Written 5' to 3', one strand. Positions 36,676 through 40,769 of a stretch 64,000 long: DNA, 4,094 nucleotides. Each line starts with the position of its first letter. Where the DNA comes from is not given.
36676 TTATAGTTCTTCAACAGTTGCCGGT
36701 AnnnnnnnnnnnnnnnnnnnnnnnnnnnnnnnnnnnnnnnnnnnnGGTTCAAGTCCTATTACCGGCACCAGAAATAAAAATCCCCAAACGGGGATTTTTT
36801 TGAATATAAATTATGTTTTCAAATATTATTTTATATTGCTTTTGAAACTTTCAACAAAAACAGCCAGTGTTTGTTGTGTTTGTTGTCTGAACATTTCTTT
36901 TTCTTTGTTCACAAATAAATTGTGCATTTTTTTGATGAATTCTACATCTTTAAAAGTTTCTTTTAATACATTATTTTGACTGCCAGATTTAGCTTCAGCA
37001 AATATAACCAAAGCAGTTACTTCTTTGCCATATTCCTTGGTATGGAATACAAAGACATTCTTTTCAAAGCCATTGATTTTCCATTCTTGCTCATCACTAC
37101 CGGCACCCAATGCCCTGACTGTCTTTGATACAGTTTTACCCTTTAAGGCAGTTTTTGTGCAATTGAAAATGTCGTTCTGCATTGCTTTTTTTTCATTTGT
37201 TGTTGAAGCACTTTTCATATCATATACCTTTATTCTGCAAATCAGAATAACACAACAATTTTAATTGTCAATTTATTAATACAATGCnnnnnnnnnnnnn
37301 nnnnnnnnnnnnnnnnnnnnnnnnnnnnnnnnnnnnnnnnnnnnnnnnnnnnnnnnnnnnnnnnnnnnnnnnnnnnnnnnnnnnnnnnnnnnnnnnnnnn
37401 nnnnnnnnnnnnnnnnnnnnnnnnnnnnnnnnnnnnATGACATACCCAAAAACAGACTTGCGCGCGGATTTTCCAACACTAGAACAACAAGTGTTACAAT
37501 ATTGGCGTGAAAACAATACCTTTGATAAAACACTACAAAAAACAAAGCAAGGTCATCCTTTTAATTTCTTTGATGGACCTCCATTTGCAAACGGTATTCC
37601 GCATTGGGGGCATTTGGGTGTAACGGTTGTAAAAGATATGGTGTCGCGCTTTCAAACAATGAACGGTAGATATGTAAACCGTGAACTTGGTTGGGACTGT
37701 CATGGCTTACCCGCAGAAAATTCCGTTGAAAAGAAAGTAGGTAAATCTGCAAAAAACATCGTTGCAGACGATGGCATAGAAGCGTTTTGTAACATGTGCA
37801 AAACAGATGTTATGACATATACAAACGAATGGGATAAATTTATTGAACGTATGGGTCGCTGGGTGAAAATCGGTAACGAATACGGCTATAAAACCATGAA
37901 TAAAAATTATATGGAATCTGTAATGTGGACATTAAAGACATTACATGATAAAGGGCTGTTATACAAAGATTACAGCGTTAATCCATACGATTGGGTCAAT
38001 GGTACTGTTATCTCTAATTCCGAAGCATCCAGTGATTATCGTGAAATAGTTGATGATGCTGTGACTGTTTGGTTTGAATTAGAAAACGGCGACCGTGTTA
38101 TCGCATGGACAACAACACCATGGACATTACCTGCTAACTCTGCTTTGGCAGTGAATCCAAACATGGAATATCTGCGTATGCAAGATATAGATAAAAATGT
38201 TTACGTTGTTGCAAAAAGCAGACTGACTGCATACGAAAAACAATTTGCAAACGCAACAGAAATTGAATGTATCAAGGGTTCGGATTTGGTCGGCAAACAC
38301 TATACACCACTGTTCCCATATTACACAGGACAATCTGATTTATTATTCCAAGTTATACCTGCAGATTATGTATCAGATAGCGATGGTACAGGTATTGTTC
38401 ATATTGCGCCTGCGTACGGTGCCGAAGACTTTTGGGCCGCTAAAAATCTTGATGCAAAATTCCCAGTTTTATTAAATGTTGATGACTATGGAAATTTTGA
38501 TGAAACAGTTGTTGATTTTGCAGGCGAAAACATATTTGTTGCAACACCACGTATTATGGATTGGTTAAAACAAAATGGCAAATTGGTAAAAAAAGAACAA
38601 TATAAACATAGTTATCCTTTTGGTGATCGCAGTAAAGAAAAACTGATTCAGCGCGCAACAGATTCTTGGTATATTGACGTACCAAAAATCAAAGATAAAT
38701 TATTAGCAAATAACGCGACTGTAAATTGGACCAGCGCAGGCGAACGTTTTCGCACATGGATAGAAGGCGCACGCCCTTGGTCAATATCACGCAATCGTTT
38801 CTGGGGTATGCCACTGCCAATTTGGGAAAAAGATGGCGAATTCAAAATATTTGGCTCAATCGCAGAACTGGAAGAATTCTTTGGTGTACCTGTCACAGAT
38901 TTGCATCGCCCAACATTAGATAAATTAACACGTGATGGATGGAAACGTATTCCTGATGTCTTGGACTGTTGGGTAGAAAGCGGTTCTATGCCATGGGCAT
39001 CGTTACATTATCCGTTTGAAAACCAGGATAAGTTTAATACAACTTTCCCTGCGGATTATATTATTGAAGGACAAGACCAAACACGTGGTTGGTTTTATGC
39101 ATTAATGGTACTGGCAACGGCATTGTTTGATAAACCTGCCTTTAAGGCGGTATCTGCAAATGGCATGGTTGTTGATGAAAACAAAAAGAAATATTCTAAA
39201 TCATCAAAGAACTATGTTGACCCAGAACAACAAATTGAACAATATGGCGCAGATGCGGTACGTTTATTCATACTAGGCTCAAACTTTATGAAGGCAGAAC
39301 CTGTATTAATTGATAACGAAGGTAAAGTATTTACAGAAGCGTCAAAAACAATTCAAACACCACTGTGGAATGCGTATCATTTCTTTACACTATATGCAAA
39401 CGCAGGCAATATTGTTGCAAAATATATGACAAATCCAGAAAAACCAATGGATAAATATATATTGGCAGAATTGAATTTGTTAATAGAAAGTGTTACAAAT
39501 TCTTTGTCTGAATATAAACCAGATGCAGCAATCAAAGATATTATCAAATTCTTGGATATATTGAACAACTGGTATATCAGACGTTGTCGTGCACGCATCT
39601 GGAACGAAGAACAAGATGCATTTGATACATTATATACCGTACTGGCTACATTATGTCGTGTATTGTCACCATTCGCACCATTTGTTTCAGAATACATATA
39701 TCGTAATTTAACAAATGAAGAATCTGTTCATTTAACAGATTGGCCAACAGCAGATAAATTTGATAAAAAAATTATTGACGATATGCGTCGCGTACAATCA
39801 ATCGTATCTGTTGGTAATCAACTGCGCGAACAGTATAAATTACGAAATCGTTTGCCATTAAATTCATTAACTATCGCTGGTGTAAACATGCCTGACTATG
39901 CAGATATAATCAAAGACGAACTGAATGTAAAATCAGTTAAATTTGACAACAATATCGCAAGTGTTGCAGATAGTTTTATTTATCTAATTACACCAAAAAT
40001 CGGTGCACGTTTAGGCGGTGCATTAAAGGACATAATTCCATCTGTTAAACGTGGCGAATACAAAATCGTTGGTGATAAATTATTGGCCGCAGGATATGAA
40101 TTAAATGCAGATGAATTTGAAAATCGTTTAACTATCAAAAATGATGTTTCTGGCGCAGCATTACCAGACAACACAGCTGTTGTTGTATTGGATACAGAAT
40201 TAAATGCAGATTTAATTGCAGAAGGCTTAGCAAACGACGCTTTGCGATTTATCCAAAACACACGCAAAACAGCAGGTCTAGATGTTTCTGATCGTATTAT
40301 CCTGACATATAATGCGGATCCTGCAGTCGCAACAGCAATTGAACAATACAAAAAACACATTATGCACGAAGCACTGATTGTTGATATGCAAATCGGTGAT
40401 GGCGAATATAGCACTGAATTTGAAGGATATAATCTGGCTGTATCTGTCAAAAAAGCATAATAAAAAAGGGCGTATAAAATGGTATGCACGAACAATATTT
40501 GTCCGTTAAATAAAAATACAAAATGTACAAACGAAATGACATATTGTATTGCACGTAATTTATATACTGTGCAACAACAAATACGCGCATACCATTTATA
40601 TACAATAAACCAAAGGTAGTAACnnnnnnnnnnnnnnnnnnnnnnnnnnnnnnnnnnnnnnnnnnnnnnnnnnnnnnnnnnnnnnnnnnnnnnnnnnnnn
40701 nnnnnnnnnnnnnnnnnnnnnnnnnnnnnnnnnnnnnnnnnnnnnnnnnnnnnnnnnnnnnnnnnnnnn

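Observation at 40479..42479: Family of small Cys-rich ORFs flanking nth that share a C-x(4-6)-C-P-x(6-8)-C type motif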

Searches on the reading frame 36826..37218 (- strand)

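Call 9: search_protein_families(library=pfam, max_evalue=1, proteins=[window:36826-37218:-])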
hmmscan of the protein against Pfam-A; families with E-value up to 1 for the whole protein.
window:36826-37218:- (130 aa): 1 family
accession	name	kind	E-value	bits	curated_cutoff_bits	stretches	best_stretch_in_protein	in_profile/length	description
PF25075.1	DUF7799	-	0.058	14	27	1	4-45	29-71/110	Domain of unknown function (DUF7799)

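Call 10: search_protein_families(library=ncbifam, max_evalue=1, proteins=[window:36826-37218:-])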
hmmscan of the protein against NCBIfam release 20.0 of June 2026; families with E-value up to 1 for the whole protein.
window:36826-37218:- (130 aa): 1 family
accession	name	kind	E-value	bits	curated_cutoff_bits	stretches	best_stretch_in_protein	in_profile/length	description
NF058529.1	thiohydan_desulf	equivalog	0.087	11.9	440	1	30-95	55-121/362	thiohydantoin desulfurase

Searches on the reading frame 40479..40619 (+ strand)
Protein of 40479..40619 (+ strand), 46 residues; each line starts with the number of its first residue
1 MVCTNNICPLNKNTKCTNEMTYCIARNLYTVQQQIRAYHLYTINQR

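Call 9: search_protein_families(library=pfam, max_evalue=1, proteins=[window:40479-40619:+])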
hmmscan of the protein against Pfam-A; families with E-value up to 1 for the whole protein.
window:40479-40619:+ (46 aa): 0 families

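Call 10: search_protein_families(library=ncbifam, max_evalue=1, proteins=[window:40479-40619:+])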
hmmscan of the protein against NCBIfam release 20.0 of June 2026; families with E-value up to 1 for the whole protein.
window:40479-40619:+ (46 aa): 0 families

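Call 34: find_encoding_contigs(protein=window:40479-40619:+, flank=3000, max_places=8)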
Protein window:40479-40619:+ (46 aa): no gene with exactly this product is on record in the collection.

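Call 48: find_homologous_proteins(query=A3, max_evalue=10)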
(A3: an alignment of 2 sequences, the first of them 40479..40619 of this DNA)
Query A3 (2 sequences) (46 aa, profile of the alignment): 6 proteins with E <= 10 among 6 candidates.
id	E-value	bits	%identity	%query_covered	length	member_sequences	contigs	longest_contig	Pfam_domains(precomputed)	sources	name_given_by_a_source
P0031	1.8e-27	113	60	93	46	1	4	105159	-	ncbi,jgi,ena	jgi:hypothetical protein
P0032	3.2e-27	112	100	100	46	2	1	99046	-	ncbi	-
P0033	4.3e-24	102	78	100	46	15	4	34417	-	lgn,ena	-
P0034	4.0e-23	99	83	91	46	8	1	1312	-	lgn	-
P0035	2.0e-20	90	62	98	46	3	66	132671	-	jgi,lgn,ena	jgi:hypothetical protein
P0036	4.4e-17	79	65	100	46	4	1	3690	-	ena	-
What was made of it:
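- Checked: It is called in public NCBI, JGI and ENA records (call 48).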

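Call 50: find_encoding_contigs(protein=P0035, flank=2500, max_places=6)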
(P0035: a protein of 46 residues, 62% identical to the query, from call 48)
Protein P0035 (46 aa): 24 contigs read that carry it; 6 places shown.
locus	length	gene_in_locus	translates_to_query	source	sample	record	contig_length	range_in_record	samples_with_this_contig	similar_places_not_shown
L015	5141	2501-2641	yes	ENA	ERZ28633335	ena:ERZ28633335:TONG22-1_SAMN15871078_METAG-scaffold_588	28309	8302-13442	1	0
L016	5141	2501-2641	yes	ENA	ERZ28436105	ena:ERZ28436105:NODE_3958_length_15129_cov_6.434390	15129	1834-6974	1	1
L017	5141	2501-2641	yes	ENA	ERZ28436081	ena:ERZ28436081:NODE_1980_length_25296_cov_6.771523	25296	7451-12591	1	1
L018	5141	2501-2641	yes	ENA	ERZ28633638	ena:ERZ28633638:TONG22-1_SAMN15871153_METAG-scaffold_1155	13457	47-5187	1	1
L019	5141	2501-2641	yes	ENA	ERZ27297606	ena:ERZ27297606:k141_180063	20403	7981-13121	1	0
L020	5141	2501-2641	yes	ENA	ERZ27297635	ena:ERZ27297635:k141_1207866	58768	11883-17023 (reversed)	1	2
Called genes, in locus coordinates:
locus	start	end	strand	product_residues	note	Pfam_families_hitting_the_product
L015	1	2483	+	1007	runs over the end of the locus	PF00133:tRNA-synt_1, PF09334:tRNA-synt_1g (faint), PF08264:Anticodon_1, PF19302:DUF5915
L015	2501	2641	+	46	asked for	-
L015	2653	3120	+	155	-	-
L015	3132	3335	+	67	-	-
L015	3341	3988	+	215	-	PF00730:HhH-GPD, PF00633:HHH (weak)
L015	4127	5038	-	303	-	PF00834:Ribul_P_3_epim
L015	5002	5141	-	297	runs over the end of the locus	PF11104:PilM_2 (weak), PF14450:FtsA (weak)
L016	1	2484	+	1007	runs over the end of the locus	PF00133:tRNA-synt_1, PF09334:tRNA-synt_1g (faint), PF08264:Anticodon_1, PF19302:DUF5915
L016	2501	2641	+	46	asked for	-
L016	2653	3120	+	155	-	-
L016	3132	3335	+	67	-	-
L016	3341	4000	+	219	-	PF00730:HhH-GPD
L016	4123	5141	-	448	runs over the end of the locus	PF00289:Biotin_carb_N, PF02786:CPSase_L_D2, PF02222:ATP-grasp, PF07478:Dala_Dala_lig_C, PF02785:Biotin_carb_C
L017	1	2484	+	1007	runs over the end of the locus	PF00133:tRNA-synt_1, PF09334:tRNA-synt_1g (faint), PF08264:Anticodon_1, PF19302:DUF5915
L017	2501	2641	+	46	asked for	-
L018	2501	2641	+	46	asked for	-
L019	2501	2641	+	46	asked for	-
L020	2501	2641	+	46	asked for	-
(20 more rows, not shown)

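Call 51: find_encoding_contigs(protein=P0033, flank=2500, max_places=4)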
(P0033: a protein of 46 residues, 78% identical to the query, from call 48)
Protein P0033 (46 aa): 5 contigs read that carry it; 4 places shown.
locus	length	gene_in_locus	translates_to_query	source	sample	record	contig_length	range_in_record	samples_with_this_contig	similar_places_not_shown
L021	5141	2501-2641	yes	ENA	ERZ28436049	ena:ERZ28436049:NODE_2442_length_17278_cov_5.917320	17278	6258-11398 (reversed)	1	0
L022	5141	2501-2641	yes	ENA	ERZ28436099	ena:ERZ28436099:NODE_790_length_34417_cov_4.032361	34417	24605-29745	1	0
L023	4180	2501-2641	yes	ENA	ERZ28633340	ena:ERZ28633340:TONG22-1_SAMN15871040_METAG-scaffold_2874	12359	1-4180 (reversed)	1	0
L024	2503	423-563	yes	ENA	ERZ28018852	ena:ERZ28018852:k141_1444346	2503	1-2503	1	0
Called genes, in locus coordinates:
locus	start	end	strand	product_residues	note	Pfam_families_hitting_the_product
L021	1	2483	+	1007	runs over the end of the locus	PF00133:tRNA-synt_1, PF09334:tRNA-synt_1g (faint), PF08264:Anticodon_1, PF19302:DUF5915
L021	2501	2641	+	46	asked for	-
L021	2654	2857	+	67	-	-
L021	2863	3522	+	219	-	PF00730:HhH-GPD, PF00633:HHH (weak)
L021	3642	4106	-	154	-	PF04386:SspB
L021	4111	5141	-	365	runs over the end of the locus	PF02463:SMC_N, PF13175:AAA_15 (weak), PF13476:AAA_23, PF13604:AAA_30 (faint), PF13304:AAA_21 (weak)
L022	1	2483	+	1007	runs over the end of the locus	PF00133:tRNA-synt_1, PF09334:tRNA-synt_1g (faint), PF08264:Anticodon_1, PF19302:DUF5915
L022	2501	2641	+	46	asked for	-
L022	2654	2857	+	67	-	-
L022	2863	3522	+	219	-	PF22175:Ogg-HhH (weak), PF00730:HhH-GPD, PF00633:HHH (weak)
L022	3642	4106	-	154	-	PF04386:SspB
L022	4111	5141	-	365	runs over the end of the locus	PF02463:SMC_N, PF13175:AAA_15 (weak), PF13476:AAA_23, PF13604:AAA_30 (faint), PF13304:AAA_21 (weak)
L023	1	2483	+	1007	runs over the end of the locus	PF00133:tRNA-synt_1, PF09334:tRNA-synt_1g (faint), PF08264:Anticodon_1, PF19302:DUF5915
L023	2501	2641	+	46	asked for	-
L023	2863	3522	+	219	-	PF00730:HhH-GPD, PF00633:HHH (weak)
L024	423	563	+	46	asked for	-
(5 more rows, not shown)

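Call 68: search_protein_families(library=phrogs, max_evalue=1, proteins=[window:40479-40619:+])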
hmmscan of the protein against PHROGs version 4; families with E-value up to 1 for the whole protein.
window:40479-40619:+ (46 aa): 0 families

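Call 69: search_protein_families(library=padloc, max_evalue=1, proteins=[window:40479-40619:+])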
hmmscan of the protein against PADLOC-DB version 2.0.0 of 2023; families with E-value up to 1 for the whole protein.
window:40479-40619:+ (46 aa): 0 families
